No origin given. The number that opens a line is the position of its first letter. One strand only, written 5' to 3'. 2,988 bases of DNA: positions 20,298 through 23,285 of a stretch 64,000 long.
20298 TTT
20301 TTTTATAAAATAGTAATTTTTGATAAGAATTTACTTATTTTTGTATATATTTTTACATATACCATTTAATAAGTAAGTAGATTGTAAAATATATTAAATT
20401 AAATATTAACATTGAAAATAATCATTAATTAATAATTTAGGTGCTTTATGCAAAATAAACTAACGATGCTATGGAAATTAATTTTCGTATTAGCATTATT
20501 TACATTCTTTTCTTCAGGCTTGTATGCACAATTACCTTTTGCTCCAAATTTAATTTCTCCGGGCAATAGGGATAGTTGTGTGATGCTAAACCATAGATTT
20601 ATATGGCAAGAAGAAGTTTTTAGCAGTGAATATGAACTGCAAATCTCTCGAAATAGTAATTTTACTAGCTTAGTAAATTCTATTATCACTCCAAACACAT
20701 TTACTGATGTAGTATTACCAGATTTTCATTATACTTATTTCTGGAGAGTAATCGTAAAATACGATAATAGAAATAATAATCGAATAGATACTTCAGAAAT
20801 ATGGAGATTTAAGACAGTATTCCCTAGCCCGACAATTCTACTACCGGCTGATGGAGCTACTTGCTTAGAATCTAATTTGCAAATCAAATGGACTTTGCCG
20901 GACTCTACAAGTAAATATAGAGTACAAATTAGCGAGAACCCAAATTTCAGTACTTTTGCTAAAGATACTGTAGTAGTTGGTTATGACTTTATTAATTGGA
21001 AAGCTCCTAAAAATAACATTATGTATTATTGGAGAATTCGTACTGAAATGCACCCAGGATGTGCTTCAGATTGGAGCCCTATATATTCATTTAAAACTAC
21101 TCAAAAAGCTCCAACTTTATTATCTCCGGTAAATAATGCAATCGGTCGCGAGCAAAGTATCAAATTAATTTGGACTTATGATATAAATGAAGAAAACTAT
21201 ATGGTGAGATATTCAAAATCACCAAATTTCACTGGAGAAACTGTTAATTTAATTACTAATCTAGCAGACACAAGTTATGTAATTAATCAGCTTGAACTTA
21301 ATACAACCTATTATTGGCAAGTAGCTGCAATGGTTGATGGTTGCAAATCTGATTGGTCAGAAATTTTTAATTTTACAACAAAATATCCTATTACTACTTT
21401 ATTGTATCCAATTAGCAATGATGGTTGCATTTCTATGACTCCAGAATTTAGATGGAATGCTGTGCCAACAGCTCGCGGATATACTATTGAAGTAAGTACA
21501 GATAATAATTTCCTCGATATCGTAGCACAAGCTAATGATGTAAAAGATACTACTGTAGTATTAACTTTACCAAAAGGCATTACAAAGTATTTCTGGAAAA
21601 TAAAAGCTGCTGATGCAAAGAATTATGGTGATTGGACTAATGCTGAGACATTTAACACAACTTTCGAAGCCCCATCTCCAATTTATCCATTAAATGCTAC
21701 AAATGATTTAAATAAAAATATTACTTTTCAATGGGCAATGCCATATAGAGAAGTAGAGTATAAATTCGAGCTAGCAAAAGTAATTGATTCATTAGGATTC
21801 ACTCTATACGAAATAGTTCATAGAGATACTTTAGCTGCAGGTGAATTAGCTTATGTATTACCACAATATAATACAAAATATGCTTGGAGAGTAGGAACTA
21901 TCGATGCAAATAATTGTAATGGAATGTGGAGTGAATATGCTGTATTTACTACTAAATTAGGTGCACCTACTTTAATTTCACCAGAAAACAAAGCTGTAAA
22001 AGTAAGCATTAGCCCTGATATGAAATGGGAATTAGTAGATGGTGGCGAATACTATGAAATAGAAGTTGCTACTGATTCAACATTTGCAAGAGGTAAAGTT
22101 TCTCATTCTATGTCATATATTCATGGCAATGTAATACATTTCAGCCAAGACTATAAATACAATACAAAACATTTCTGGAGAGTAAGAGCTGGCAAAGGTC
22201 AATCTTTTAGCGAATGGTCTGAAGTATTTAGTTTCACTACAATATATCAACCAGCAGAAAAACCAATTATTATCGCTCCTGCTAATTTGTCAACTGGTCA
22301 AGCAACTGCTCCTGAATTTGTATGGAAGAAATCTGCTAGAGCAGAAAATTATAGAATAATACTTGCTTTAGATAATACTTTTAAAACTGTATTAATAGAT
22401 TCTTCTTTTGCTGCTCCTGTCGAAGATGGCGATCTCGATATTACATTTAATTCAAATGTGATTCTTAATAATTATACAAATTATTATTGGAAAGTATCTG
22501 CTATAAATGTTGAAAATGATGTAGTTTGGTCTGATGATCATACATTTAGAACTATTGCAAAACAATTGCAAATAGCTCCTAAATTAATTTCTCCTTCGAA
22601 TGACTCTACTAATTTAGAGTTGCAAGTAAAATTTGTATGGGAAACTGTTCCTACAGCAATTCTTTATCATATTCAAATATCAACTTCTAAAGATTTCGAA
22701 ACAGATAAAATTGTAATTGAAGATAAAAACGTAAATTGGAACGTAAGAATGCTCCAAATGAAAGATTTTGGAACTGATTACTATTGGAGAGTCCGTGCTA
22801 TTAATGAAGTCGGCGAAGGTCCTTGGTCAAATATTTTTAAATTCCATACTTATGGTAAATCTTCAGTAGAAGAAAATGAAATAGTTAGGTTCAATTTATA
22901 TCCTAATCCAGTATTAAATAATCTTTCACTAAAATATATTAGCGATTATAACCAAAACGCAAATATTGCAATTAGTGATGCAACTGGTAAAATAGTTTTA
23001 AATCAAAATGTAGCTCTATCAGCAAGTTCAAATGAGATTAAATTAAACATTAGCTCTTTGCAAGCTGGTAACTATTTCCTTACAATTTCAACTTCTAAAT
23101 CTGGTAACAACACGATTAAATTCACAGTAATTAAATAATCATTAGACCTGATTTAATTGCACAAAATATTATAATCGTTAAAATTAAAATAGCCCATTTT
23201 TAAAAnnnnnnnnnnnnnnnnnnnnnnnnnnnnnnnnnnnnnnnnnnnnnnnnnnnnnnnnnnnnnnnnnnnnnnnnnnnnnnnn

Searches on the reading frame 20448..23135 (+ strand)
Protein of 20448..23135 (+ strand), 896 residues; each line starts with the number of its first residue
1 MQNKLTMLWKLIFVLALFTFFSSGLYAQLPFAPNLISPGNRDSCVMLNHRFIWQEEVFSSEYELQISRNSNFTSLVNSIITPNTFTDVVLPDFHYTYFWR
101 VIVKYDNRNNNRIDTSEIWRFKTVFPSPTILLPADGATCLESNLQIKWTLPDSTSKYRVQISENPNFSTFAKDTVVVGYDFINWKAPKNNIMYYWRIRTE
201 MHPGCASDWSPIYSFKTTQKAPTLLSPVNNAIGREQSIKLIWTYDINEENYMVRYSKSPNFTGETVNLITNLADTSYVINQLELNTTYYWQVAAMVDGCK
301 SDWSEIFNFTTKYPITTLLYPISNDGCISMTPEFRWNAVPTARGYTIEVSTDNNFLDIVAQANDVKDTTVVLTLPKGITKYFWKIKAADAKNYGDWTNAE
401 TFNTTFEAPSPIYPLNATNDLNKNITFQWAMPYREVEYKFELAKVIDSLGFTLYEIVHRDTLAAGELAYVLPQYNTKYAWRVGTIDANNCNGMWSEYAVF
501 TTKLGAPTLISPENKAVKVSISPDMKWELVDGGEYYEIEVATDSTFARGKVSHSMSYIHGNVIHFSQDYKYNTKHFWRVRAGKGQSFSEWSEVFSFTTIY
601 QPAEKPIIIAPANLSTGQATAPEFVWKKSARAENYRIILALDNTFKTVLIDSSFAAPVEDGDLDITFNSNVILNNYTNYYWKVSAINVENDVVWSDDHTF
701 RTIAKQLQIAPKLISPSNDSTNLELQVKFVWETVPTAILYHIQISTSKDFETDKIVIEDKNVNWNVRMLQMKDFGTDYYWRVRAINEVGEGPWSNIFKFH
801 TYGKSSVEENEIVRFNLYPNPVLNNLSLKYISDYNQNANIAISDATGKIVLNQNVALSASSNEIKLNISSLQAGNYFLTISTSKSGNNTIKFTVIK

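Call 35: find_encoding_contigs(protein=window:20448-23135:+, flank=1000, max_places=10)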
Protein window:20448-23135:+ (896 aa): 6 contigs read that carry it; 3 places shown.
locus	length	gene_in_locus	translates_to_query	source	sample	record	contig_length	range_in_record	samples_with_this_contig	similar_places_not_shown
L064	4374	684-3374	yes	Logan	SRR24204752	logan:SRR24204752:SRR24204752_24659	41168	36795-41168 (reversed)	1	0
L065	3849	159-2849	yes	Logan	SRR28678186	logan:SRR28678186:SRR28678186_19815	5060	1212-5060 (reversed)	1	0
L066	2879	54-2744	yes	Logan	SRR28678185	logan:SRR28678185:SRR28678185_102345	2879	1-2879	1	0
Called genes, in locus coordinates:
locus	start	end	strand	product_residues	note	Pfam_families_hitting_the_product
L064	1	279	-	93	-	?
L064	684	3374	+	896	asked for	PF25788:Ig_Rha78A_N (faint), PF00041:fn3 (faint), PF16656:Pur_ac_phosph_N (weak), PF18962:Por_Secre_tail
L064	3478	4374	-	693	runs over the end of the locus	PF04371:PAD_porph, PF11589:DUF3244 (weak), PF18962:Por_Secre_tail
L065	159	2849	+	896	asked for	PF25788:Ig_Rha78A_N (faint), PF00041:fn3 (faint), PF16656:Pur_ac_phosph_N (weak), PF18962:Por_Secre_tail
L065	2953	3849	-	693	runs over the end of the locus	PF04371:PAD_porph, PF11589:DUF3244 (weak), PF18962:Por_Secre_tail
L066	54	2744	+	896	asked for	PF25788:Ig_Rha78A_N (faint), PF00041:fn3 (faint), PF16656:Pur_ac_phosph_N (weak), PF18962:Por_Secre_tail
